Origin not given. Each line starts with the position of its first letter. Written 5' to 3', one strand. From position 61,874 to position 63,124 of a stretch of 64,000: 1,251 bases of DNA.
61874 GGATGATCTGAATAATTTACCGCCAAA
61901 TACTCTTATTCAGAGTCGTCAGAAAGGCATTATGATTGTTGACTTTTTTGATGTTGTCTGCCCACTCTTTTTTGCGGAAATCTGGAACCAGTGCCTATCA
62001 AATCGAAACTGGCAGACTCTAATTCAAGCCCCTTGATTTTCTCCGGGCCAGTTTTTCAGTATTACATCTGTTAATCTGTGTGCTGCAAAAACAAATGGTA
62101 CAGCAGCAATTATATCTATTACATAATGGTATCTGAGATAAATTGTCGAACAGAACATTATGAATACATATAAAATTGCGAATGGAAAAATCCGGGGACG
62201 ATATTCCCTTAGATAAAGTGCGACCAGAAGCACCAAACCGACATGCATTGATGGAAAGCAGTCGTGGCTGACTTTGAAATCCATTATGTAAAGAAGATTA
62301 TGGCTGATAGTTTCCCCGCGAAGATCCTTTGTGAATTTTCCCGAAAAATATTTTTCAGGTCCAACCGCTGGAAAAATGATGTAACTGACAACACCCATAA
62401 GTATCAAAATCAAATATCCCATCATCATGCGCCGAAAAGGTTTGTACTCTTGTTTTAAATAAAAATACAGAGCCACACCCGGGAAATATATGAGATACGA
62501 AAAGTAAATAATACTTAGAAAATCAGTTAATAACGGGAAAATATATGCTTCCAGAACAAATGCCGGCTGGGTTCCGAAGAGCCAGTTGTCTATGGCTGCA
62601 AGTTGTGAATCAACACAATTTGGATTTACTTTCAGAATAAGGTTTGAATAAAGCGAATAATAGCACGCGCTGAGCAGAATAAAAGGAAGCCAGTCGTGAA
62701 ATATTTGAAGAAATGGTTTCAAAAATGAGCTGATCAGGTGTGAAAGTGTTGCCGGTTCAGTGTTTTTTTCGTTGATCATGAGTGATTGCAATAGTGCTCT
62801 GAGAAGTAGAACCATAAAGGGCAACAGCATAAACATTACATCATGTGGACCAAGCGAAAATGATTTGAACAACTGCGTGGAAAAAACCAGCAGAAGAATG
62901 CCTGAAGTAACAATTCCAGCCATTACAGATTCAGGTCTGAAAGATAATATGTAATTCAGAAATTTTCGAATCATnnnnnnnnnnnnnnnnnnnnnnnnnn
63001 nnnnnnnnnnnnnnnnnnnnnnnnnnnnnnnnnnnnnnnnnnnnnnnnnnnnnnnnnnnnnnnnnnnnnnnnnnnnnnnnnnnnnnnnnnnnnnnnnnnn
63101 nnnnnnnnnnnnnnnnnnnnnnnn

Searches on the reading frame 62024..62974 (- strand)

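Call 9: search_protein_families(library=pfam, proteins=[window:62024-62974:-], max_evalue=0.00001)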
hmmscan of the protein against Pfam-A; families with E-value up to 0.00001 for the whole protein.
window:62024-62974:- (316 aa): 2 families
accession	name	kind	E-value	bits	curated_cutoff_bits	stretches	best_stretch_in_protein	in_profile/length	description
PF14378.12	PAP2_3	-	4e-21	76.1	27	1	124-300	2-189/190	PAP2 superfamily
PF01569.27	PAP2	-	6.5e-07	29.6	27.2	1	225-292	33-111/130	PAP2 superfamily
